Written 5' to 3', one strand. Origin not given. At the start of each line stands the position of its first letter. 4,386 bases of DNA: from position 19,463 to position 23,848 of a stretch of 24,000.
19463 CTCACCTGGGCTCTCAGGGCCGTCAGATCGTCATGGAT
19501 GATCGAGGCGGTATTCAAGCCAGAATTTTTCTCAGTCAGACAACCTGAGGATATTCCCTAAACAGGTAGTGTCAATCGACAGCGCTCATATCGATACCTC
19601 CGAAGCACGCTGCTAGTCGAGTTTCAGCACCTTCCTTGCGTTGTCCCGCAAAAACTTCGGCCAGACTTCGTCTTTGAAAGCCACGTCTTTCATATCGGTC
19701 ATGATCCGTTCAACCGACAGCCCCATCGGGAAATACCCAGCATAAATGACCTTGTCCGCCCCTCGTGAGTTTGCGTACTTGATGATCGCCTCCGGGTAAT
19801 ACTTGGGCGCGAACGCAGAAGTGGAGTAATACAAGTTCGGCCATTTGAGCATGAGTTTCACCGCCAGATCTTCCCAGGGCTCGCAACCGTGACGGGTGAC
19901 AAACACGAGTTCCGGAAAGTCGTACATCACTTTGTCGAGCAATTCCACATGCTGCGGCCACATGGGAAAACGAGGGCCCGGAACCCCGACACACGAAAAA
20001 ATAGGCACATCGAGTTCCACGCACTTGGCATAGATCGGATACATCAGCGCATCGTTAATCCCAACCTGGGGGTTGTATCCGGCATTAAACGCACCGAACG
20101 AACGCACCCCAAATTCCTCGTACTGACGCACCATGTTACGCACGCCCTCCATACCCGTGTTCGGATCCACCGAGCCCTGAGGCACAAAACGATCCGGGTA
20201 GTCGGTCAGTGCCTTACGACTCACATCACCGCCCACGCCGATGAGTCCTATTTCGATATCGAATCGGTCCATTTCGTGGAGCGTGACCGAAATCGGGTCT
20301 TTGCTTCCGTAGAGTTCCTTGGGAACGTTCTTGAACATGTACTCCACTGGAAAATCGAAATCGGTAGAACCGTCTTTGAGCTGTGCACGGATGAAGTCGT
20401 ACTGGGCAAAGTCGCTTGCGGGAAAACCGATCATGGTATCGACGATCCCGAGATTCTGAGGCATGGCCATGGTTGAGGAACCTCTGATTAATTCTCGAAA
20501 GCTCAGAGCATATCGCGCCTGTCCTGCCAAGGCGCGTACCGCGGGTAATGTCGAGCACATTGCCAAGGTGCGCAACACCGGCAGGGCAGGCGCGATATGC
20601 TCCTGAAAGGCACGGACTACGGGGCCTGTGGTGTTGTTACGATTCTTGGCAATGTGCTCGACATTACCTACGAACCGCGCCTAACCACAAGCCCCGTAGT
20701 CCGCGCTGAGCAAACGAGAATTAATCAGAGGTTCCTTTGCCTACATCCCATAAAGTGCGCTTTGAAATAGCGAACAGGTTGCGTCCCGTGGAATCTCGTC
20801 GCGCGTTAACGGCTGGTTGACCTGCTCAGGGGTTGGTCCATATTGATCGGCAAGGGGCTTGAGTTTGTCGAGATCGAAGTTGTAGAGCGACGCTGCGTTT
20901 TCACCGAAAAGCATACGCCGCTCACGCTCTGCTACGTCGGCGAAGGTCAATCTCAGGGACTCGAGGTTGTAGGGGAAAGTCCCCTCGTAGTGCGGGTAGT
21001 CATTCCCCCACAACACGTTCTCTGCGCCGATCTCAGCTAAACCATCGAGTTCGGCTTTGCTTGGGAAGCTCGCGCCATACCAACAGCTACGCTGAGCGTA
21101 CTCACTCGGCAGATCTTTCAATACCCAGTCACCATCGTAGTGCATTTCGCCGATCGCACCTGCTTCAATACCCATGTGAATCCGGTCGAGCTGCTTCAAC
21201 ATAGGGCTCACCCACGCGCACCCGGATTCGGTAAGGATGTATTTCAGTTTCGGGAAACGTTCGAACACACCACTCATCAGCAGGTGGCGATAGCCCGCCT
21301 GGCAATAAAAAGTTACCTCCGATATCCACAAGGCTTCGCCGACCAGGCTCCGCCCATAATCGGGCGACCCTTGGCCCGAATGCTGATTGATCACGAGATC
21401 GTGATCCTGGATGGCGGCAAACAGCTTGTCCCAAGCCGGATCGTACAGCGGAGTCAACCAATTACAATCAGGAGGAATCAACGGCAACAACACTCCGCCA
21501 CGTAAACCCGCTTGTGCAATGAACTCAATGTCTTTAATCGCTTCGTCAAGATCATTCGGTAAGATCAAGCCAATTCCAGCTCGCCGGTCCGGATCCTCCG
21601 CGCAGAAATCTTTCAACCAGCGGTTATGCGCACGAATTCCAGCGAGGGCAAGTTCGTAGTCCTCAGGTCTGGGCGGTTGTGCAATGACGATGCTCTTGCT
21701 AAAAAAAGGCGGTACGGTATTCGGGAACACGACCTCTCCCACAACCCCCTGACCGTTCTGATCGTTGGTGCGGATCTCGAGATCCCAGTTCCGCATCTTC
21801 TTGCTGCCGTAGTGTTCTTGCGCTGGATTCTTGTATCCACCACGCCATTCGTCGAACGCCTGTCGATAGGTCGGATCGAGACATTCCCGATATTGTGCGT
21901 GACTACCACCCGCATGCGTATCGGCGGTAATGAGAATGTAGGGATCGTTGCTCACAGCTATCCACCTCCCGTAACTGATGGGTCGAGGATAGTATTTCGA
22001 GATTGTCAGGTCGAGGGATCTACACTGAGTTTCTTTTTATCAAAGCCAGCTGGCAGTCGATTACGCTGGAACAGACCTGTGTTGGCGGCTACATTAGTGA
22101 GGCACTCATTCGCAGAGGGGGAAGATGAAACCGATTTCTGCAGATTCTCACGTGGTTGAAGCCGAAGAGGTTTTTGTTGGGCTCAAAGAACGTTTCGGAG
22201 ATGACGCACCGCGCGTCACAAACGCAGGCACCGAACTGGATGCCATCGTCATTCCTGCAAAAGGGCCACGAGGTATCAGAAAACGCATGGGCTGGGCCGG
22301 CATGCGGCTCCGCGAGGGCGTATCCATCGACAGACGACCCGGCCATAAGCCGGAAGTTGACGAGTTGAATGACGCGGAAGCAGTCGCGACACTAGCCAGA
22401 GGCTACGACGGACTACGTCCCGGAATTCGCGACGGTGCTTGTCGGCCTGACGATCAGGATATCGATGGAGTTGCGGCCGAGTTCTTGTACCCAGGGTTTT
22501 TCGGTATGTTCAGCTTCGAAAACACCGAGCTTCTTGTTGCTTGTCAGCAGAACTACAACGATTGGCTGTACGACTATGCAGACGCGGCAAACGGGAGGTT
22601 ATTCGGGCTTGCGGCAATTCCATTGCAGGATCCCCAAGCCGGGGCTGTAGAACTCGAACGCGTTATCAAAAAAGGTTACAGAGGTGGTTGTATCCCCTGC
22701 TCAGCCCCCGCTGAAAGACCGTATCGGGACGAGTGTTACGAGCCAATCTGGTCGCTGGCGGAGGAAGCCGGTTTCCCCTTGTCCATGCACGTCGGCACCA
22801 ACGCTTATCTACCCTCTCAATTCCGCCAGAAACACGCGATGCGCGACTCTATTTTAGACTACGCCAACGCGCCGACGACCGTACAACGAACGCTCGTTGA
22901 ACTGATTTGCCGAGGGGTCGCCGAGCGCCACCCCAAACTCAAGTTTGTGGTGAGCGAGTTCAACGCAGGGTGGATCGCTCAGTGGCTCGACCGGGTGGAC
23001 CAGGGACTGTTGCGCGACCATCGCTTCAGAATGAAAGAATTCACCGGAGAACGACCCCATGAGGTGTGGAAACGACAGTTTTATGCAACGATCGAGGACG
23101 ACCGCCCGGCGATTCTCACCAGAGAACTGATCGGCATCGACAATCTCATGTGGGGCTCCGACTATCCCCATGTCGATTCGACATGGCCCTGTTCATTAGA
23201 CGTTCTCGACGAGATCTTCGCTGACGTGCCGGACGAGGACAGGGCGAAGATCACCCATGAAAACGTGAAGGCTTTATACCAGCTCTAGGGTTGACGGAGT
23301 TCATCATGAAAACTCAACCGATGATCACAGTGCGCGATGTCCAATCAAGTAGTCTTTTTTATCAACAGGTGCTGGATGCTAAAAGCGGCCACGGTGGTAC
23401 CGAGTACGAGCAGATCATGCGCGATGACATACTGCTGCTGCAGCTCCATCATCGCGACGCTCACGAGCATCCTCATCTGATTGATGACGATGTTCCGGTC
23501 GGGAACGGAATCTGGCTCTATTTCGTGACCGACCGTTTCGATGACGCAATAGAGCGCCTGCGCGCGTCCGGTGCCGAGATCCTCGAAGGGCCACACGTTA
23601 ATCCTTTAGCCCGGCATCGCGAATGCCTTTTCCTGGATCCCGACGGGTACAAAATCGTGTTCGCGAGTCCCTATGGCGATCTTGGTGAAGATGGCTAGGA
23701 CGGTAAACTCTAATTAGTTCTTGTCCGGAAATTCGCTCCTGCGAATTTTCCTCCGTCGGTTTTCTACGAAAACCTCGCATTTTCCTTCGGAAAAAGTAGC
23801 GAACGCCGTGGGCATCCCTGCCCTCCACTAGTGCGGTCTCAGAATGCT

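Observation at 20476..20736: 261-bp nested palindromic (MITE-like) element between two amidohydrolase genes, one outer arm carrying the downstream RBS and the other its exact complement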

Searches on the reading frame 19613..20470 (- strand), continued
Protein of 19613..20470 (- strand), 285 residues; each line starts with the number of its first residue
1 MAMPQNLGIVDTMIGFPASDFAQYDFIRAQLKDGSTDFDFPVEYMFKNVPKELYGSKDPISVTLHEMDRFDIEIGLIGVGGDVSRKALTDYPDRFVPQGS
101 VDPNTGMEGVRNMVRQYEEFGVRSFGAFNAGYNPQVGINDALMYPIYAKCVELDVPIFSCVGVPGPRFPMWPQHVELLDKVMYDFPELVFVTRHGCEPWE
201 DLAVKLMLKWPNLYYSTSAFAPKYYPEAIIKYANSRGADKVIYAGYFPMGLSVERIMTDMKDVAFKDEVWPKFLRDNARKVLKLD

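Call 60: find_encoding_contigs(protein=P0018, flank=700, max_places=6)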
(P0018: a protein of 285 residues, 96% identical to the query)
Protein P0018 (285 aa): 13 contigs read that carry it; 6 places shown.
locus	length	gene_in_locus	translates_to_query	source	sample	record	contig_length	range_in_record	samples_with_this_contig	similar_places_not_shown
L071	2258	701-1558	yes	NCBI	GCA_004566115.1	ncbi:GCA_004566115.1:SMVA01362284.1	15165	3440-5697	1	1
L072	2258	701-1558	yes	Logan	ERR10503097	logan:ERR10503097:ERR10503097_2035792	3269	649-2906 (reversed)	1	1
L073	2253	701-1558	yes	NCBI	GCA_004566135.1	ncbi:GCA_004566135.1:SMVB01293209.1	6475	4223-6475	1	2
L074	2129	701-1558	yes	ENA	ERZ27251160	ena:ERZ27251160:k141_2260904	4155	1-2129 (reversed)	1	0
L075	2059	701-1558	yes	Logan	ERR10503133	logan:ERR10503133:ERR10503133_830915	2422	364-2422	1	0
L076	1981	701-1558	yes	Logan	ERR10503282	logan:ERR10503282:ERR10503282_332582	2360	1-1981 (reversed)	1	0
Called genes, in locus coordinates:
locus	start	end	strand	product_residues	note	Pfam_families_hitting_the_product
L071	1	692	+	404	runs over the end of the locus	PF04909:Amidohydro_2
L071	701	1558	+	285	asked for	PF04909:Amidohydro_2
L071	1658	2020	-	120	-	PF04828:GFA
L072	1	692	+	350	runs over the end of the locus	?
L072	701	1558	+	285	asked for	PF04909:Amidohydro_2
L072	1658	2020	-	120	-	PF04828:GFA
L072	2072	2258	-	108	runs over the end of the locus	PF04993:TfoX_N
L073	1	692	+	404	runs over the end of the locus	PF04909:Amidohydro_2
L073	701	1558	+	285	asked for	PF04909:Amidohydro_2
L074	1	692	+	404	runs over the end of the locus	PF04909:Amidohydro_2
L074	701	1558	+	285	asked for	PF04909:Amidohydro_2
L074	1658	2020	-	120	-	PF04828:GFA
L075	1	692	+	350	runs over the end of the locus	?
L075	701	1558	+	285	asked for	PF04909:Amidohydro_2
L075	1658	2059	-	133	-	?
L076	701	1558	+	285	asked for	PF04909:Amidohydro_2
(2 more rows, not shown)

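Call 61: find_encoding_contigs(protein=P0014, flank=700, max_places=4)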
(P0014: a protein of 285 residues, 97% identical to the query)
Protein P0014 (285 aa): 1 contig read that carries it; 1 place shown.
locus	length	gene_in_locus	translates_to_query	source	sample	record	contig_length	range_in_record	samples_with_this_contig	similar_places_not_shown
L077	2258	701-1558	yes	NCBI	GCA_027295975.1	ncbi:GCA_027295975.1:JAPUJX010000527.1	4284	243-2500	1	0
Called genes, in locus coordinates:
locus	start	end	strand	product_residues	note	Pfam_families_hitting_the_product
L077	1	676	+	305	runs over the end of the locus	PF04909:Amidohydro_2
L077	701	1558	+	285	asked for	PF04909:Amidohydro_2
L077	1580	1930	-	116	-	PF04828:GFA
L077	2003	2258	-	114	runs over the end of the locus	PF04993:TfoX_N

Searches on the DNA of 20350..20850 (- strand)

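Call 18: search_dna_similar(query=window:20470-20742:-, collection=plasmids, mode=distant, max_evalue=1, max_rows=30)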
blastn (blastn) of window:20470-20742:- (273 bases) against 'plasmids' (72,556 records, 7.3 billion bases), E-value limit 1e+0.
Records with a match: 6; places in all: 6; records where one place covers at least 80% of the query: 0.
Best place of each record, by identity: 90-95% 5; 60-80% 1.
By first word of the organism name: Escherichia 4; Comamonas 1; Ciceribacter 1.
By predicted mobility (MOB-suite, as given by PLSDB): non-mobilizable 6.
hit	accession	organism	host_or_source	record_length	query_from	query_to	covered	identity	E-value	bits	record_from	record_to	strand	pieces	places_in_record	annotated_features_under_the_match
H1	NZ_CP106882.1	Comamonas endophytica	Indosasa shibataeoides,cell culture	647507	170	236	25%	76.5%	8e-1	42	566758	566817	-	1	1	replication initiation protein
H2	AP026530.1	Escherichia coli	whole organism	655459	201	227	10%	92.6%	8e-1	41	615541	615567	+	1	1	ispH: 4-hydroxy-3-methylbut-2-enyl diphosphate reductase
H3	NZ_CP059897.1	Ciceribacter thiooxidans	mixed culture,soil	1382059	141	167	10%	92.6%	8e-1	41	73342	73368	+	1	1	none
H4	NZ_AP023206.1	Escherichia coli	Homo sapiens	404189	201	227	10%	92.6%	8e-1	41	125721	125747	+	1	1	ispH: 4-hydroxy-3-methylbut-2-enyl diphosphate reductase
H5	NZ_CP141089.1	Escherichia coli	Homo sapiens,Infected Human Urine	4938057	201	227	10%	92.6%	8e-1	41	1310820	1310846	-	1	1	none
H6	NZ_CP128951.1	Escherichia coli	-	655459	201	227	10%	92.6%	8e-1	41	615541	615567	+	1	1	ispH: 4-hydroxy-3-methylbut-2-enyl diphosphate reductase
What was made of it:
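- Tried and rejected: Plasmid BLAST: a search with the whole element gave only chance hits (call 18).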

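Call 53: search_rna_families(source=window, start=20350, end=20850, threshold=evalue, max_evalue=1)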
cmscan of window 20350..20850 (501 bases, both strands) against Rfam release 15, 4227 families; matches with E-value up to 1: 4.
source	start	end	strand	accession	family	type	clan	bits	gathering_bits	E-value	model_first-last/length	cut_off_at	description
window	20503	20606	+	RF00926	MIR1151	Gene; miRNA;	-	30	90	0.013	1-110/110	no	MIR1151 microRNA precursor family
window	20503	20606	-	RF04132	mir-4436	Gene; miRNA;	-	27.1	74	0.0015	1-85/85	no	mir-4436 microRNA precursor family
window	20511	20597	-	RF03834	mir-3173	Gene; miRNA;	-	23.7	84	0.069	1-80/80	no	mir-3173 microRNA precursor family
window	20615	20700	-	RF03848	mir-1549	Gene; miRNA;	-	20.1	91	0.28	1-63/63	no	mir-1549 microRNA precursor family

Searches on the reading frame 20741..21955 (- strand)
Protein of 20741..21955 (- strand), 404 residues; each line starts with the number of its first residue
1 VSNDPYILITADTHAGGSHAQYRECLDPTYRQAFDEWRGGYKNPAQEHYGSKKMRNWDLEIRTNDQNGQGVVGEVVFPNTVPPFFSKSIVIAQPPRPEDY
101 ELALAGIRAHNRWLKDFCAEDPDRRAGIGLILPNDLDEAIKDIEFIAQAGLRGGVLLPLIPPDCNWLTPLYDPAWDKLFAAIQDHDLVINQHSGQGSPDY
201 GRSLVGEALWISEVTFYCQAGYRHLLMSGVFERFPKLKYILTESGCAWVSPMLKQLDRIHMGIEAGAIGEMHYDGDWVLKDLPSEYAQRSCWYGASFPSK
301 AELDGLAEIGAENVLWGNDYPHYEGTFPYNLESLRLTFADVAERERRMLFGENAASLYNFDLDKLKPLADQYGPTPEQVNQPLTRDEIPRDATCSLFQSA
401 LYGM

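Call 11: search_protein_families(library=pfam, proteins=[window:20741-21955:-])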
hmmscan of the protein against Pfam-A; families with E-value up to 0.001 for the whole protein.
window:20741-21955:- (404 aa): 1 family
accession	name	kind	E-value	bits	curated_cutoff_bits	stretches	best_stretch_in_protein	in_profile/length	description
PF04909.20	Amidohydro_2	-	1.4e-23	84.5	26.4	1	108-360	64-289/289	Amidohydrolase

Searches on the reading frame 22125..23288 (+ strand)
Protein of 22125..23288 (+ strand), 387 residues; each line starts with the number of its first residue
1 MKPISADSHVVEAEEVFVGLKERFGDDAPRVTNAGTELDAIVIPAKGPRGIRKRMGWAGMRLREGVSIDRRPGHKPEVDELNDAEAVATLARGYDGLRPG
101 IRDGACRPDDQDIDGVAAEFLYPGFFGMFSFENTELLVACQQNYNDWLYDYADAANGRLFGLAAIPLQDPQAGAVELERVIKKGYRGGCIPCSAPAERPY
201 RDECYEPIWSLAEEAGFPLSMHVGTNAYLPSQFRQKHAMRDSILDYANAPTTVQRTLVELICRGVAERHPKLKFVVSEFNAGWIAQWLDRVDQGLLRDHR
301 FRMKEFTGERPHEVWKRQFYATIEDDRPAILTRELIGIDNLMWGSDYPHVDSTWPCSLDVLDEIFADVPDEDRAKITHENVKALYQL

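Call 11: search_protein_families(library=pfam, proteins=[window:22125-23288:+])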
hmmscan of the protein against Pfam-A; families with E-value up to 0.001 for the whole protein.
window:22125-23288:+ (387 aa): 1 family
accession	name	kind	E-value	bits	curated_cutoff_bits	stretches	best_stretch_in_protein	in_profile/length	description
PF04909.20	Amidohydro_2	-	2.4e-36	126.4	26.4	1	139-386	60-288/289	Amidohydrolase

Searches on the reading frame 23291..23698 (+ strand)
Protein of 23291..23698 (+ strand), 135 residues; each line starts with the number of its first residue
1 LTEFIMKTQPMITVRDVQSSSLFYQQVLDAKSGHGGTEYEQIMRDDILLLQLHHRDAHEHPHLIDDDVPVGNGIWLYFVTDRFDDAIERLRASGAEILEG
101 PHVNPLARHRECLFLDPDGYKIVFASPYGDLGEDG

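Call 11: search_protein_families(library=pfam, proteins=[window:23291-23698:+])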
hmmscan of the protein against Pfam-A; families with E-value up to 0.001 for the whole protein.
window:23291-23698:+ (135 aa): 3 families
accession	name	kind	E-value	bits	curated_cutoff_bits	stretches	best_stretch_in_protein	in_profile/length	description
PF00903.31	Glyoxalase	-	4.1e-09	37.3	20.6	1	11-124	6-121/121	Glyoxalase/Bleomycin resistance protein/Dioxygenase superfamily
PF12681.13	Glyoxalase_2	-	1.1e-05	25.8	30.1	1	9-122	3-111/118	Glyoxalase-like domain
PF22659.2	YycE-like_C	-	0.00094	19.6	27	0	81-124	12-53/55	YycE-like C-terminal domain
